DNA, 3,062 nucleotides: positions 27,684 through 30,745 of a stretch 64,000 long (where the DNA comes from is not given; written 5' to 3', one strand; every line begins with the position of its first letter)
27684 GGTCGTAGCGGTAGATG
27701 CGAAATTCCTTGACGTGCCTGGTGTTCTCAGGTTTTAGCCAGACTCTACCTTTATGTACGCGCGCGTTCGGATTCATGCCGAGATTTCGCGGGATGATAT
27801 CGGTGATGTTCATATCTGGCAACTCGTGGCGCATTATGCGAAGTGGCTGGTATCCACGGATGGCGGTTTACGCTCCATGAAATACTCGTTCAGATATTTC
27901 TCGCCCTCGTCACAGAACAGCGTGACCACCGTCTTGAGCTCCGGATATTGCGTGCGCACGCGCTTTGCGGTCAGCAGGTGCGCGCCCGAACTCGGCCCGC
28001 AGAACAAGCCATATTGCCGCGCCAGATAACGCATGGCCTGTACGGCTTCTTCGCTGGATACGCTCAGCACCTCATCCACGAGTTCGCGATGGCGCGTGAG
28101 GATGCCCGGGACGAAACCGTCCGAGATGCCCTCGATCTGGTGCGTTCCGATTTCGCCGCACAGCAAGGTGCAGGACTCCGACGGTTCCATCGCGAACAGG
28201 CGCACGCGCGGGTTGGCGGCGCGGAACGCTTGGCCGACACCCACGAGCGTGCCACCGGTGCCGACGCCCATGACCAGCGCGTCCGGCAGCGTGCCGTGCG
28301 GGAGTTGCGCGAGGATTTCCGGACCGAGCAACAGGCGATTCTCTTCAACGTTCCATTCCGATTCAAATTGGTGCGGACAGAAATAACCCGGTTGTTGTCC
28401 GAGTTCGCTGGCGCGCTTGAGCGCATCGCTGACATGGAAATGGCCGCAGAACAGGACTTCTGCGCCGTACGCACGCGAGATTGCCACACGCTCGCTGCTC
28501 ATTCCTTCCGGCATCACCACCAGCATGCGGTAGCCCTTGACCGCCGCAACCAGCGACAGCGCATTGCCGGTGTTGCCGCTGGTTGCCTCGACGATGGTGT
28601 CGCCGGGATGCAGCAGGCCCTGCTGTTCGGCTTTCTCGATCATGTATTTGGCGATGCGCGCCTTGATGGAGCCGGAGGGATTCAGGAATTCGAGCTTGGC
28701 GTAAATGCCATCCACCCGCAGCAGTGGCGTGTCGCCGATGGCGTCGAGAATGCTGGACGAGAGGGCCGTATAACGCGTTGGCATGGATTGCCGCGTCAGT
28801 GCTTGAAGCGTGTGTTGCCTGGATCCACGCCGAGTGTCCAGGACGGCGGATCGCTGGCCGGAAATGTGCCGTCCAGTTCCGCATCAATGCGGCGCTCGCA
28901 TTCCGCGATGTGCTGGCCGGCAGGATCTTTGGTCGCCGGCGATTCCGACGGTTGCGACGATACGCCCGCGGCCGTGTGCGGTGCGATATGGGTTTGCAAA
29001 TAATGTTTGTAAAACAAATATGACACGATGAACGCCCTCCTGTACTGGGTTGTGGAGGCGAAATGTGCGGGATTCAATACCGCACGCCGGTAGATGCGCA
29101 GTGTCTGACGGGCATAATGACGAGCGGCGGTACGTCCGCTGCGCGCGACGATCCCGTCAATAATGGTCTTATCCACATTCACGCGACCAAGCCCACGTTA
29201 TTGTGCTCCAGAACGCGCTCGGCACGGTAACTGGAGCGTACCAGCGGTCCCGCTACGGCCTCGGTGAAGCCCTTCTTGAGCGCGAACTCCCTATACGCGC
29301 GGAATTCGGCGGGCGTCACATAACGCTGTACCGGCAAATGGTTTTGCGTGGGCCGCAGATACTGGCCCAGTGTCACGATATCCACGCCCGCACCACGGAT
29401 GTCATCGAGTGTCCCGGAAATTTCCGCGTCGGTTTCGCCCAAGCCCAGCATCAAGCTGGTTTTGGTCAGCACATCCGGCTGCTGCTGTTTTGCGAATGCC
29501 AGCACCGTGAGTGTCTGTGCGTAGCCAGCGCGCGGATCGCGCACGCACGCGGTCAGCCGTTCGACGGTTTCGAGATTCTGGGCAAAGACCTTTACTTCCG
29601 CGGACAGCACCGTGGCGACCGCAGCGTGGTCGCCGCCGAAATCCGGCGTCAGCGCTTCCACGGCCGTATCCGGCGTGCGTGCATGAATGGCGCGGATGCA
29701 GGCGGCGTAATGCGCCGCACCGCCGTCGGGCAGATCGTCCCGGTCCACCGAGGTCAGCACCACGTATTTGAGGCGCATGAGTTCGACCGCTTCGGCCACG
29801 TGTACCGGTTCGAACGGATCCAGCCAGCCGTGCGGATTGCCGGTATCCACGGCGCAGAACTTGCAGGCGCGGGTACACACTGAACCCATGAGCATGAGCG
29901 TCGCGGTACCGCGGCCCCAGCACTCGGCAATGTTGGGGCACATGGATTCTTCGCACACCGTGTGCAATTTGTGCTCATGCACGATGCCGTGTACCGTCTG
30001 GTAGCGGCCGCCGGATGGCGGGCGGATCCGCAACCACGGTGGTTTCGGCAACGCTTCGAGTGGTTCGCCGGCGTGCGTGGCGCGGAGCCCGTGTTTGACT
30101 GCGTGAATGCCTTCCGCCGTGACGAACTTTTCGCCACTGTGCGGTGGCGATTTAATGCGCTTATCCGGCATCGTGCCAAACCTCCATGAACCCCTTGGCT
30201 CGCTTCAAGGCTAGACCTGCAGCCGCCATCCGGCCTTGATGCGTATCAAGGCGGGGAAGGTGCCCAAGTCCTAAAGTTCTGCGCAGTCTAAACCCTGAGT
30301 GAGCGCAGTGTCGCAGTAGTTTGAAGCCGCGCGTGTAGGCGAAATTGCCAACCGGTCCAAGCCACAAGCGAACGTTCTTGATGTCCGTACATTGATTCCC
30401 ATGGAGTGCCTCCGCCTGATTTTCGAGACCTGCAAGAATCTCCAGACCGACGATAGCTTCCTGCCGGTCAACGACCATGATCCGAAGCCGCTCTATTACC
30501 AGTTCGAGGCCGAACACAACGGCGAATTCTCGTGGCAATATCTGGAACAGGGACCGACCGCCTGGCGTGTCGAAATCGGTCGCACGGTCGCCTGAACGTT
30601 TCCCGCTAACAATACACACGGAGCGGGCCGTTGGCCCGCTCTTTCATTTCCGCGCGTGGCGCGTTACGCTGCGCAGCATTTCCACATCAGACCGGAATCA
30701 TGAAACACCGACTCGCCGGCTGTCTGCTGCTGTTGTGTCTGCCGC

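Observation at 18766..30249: Three perfect TTGAT-N4-ATCAA (FNR/Dnr-type) palindromes, all in promoters, link qNOR, a cysteine-free Crp/Fnr regulator, fdxA and a lipA-led operon into one putative NO/anoxia stimulon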

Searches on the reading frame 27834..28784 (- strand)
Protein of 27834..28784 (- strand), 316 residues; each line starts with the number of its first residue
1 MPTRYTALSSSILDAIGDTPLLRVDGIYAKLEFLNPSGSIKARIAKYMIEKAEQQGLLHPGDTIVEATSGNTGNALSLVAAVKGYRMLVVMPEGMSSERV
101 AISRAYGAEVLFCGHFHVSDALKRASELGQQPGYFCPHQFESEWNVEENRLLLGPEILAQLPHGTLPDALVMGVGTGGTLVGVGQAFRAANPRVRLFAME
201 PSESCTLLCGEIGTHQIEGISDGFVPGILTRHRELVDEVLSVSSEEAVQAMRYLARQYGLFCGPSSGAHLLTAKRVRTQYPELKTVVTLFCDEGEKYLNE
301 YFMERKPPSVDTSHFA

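Call 11: search_protein_families(library=pfam, proteins=[window:27834-28784:-])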
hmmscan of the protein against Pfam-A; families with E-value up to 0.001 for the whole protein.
window:27834-28784:- (316 aa): 1 family
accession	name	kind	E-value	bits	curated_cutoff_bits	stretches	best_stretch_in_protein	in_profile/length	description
PF00291.31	PALP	-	3.2e-73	247.1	35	1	12-292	1-295/295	Pyridoxal-phosphate dependent enzyme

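Call 16: search_protein_families(library=ncbifam, proteins=[window:27834-28784:-])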
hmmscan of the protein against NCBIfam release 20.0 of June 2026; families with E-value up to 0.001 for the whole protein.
window:27834-28784:- (316 aa): 38 families (the best 25 are shown)
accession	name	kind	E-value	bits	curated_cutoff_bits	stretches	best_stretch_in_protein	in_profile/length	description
TIGR01136.1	cysKM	subfamily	2.5e-84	283.1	344.15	1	13-299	2-295/299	cysteine synthase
TIGR01139.1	cysK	equivalog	2.1e-82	276.8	350.95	1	14-299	3-294/298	cysteine synthase A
NF007989.0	PRK10717.1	equivalog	1.1e-65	221.9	387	1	9-303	5-318/334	cysteine synthase A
TIGR01137.1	cysta_beta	equivalog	9.9e-64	215.7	510.25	1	10-303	3-311/457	cystathionine beta-synthase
NF008735.0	PRK11761.1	equivalog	2.5e-58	197.7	413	1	10-299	4-290/296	cysteine synthase CysM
TIGR01138.1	cysM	equivalog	8.7e-58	196.1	394.2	1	12-299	2-286/290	cysteine synthase B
TIGR03945.1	PLP_SbnA_fam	equivalog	5.2e-54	183.4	349.95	1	18-302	7-299/304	2,3-diaminopropionate biosynthesis protein SbnA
NF053679.1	CysteaSynCapA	equivalog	9e-47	159.4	600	1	8-303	6-320/329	cysteate synthase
NF052478.1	CystDsulMYC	equivalog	1.6e-24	86.9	600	1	27-304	39-327/354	L-cysteine desulfhydrase Cds1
TIGR01127.1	ilvA_1Cterm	equivalog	9.4e-23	80.8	378.75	1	26-265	16-257/380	threonine ammonia-lyase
NF006094.0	PRK08246.1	subfamily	1e-20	74.4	331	1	11-208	16-207/310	serine/threonine dehydratase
NF005292.0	PRK06815.1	equivalog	2.8e-20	72.6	371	1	27-291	38-304/320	threonine/serine dehydratase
NF004996.0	PRK06381.1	equivalog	4.7e-20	71.8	266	1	21-189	27-189/319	threonine synthase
NF006050.0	PRK08197.1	equivalog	3.9e-19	68.7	303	1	24-188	95-252/406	threonine synthase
NF005035.0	PRK06450.1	equivalog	1.3e-17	63.7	301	1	17-188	57-217/338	threonine synthase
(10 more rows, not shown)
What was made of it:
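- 27834..28784 (-): CysK-like PLP enzyme (cysteine synthase family, below the equivalog cut-offs). calls 11, 16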

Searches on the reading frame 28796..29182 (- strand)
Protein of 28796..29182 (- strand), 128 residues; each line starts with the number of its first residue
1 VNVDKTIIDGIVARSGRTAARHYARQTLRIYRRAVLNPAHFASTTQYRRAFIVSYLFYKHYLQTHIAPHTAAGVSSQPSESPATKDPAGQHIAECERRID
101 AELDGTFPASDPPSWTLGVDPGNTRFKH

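Call 11: search_protein_families(library=pfam, proteins=[window:28796-29182:-])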
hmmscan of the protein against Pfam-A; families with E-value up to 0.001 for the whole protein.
window:28796-29182:- (128 aa): 0 families

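Call 16: search_protein_families(library=ncbifam, proteins=[window:28796-29182:-])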
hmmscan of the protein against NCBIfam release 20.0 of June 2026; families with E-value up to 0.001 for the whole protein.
window:28796-29182:- (128 aa): 0 families

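Call 29: find_homologous_proteins(query=window:28796-29182:-, max_evalue=0.001)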
Query window:28796-29182:- (128 aa): 27 proteins with E <= 0.001 among 83 candidates.
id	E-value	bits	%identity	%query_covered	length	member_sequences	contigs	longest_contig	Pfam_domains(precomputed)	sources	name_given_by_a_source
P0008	3.7e-81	287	100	100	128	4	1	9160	-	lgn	-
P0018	1.0e-41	160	59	98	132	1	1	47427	-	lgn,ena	-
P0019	1.2e-41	160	61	98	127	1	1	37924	-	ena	-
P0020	2.4e-41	159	62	98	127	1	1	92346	-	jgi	jgi:hypothetical protein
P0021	5.7e-39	151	62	92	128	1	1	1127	-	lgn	-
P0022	8.8e-39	151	61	92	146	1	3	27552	-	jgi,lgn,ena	-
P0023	1.5e-37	147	56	100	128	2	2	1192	-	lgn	-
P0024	1.8e-37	146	60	92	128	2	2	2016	-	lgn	-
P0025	1.9e-37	146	58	92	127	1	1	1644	-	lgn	-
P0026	4.2e-37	145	60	92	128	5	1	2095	-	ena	-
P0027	1.0e-36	144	61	92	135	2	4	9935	-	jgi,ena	-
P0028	8.5e-36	141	56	92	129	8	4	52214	-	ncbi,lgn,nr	ncbi:MAG: hypothetical protein KGQ62_03970 [Gammaproteobacteria bacterium]|nr:hypothetical protein [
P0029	1.2e-35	140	55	100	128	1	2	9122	-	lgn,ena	-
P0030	3.2e-35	139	57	92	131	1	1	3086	-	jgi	jgi:hypothetical protein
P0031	1.1e-34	137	56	100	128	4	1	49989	-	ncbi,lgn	-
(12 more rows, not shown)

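Call 30: find_encoding_contigs(protein=P0018, flank=7000, max_places=2)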
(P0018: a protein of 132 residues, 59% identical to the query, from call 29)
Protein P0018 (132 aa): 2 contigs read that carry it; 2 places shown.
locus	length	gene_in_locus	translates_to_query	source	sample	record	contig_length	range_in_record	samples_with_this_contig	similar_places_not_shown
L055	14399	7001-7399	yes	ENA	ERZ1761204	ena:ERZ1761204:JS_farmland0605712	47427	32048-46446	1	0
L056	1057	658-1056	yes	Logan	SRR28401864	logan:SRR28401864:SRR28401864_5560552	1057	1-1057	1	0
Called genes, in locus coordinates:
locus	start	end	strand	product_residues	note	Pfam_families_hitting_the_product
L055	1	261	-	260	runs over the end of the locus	PF02567:PhzC-PhzF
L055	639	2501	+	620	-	PF07715:Plug, PF00593:TonB_dep_Rec_b-barrel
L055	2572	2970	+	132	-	-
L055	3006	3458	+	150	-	PF06941:NT5C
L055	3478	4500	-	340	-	PF01565:FAD_binding_4, PF02873:MurB_C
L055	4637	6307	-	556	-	PF01019:G_glu_transpept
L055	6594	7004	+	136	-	-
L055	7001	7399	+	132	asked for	-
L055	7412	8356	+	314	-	PF00291:PALP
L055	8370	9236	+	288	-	PF13085:Fer2_3, PF13237:Fer4_10 (weak), PF13183:Fer4_8, PF13534:Fer4_17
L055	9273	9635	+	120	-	PF22751:DUF488-N3a, PF22752:DUF488-N3i, PF04343:DUF488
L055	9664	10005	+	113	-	PF02627:CMD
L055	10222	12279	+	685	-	PF00282:Pyridoxal_deC, PF21391:tyr_de_CO2_C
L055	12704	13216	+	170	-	PF07977:FabA, PF22818:ApeI-like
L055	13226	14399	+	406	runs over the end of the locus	PF00109:ketoacyl-synt, PF02801:Ketoacyl-synt_C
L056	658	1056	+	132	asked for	?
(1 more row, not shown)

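Call 31: find_encoding_contigs(protein=P0020, flank=7000, max_places=2)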
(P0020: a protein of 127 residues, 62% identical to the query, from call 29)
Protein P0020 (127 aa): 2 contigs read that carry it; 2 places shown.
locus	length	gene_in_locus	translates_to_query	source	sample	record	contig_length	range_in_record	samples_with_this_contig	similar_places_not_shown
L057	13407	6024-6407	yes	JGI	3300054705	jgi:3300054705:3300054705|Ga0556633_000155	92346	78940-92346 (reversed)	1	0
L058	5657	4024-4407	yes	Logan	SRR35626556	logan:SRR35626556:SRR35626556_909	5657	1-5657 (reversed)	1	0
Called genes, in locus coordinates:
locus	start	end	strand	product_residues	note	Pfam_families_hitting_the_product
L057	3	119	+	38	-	?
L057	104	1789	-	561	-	PF01019:G_glu_transpept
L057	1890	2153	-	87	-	PF10006:DUF2249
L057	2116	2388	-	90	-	-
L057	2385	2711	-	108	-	PF01883:FeS_assembly_P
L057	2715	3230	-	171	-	PF01206:TusA (faint), PF10006:DUF2249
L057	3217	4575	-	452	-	-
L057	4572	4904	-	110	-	PF00355:Rieske, PF13806:Rieske_2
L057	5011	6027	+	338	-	PF16881:LIAS_N (weak), PF04055:Radical_SAM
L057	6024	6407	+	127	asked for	-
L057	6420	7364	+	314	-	PF00291:PALP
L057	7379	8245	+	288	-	PF13085:Fer2_3, PF13237:Fer4_10 (weak), PF13183:Fer4_8, PF13534:Fer4_17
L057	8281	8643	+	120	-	PF22751:DUF488-N3a, PF22752:DUF488-N3i, PF04343:DUF488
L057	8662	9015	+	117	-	PF02627:CMD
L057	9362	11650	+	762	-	PF00122:E1-E2_ATPase, PF00702:Hydrolase, PF01814:Hemerythrin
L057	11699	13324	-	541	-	PF13671:AAA_33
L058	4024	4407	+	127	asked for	-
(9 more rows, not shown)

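Call 32: find_encoding_contigs(protein=P0028, flank=7000, max_places=2)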
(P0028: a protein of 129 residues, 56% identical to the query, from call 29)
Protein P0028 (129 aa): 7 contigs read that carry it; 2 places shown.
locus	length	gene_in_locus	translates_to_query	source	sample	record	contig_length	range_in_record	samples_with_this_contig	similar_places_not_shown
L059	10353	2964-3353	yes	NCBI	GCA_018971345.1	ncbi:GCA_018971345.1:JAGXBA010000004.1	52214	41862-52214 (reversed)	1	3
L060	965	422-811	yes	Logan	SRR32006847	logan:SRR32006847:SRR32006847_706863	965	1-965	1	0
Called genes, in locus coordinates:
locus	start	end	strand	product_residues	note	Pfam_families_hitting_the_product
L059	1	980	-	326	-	PF01565:FAD_binding_4, PF02873:MurB_C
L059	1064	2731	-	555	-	PF01019:G_glu_transpept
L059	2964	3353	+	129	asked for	-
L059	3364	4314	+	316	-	PF00291:PALP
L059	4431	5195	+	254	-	PF13085:Fer2_3, PF13237:Fer4_10 (weak), PF13183:Fer4_8, PF13534:Fer4_17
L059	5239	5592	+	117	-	PF04343:DUF488, PF22751:DUF488-N3a, PF22752:DUF488-N3i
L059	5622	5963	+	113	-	PF02627:CMD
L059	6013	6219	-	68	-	-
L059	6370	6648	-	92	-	PF10006:DUF2249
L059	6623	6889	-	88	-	-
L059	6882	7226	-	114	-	PF01883:FeS_assembly_P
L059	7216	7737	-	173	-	PF10006:DUF2249, PF01206:TusA (weak), PF10006:DUF2249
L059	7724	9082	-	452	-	-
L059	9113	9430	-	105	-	PF00355:Rieske, PF13806:Rieske_2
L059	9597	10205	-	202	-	-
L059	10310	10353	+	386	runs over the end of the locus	PF17767:NAPRTase_N, PF04095:NAPRTase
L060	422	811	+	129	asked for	-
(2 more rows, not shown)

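Call 37: search_protein_families(library=pfam, proteins=[L057:3217-4575:-, L057:2116-2388:-, L057:2715-3230:-, L057:4572-4904:-, L055:6594-7004:+, L057:9362-11650:+, L057:1890-2153:-], max_evalue=0.01)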
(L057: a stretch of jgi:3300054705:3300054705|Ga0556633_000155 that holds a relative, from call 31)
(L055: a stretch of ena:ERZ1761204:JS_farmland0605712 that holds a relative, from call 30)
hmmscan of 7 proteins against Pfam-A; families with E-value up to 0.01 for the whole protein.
L057:3217-4575:- (452 aa): 0 families

L057:2116-2388:- (90 aa): 0 families

L057:2715-3230:- (171 aa): 2 families
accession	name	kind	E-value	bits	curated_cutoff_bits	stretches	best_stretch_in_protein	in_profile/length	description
PF10006.14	DUF2249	-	6.1e-35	119.3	29.5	2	104-164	1-64/70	Uncharacterized conserved protein (DUF2249)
PF01206.22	TusA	-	1.5e-07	31.6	28.6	1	105-167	3-68/70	Sulfurtransferase TusA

L057:4572-4904:- (110 aa): 3 families
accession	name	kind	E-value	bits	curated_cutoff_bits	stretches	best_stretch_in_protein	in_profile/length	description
PF00355.32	Rieske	-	1.3e-17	63.9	20.3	1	3-90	1-88/88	Rieske [2Fe-2S] domain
PF13806.12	Rieske_2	-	3.4e-10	40.2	27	1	3-100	1-103/104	Rieske-like [2Fe-2S] domain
PF22543.2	Rieske_4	-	0.00098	19.8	28.4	1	17-79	13-79/119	Soluble Rieske-type ferredoxin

L055:6594-7004:+ (136 aa): 0 families

L057:9362-11650:+ (762 aa): 4 families
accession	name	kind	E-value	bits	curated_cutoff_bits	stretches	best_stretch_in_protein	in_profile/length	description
PF00122.25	E1-E2_ATPase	-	6.2e-46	156.6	28.1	1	116-286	3-181/181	E1-E2 ATPase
PF00702.32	Hydrolase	-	3.8e-25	89.8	26.4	1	303-518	2-190/191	haloacid dehalogenase-like hydrolase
PF01814.28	Hemerythrin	-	5.7e-12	46.6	25.3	1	627-759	4-126/127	Hemerythrin HHE cation binding domain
PF12710.13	HAD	-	0.0042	18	27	1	437-515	79-188/189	haloacid dehalogenase-like hydrolase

L057:1890-2153:- (87 aa): 1 family
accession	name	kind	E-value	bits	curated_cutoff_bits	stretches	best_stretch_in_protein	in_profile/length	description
PF10006.14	DUF2249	-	4.7e-30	103.7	29.5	1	15-83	2-70/70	Uncharacterized conserved protein (DUF2249)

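Call 40: search_solved_structures(query=L057:3217-4575:-, max_evalue=1)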
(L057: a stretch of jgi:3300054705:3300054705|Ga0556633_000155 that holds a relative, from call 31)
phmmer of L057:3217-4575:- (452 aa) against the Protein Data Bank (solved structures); distinct sequences matched with E-value up to 1: 0.

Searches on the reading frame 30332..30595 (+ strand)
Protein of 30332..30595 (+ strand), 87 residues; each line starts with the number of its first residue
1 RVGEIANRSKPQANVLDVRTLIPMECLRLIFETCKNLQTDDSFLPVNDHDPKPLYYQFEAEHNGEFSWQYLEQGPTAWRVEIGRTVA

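Call 11: search_protein_families(library=pfam, proteins=[window:30332-30595:+])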
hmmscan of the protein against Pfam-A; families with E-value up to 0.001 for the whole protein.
window:30332-30595:+ (87 aa): 1 family
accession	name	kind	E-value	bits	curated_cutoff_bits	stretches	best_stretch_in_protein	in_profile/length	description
PF10006.14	DUF2249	-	8e-26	90.1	29.5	1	15-84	1-70/70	Uncharacterized conserved protein (DUF2249)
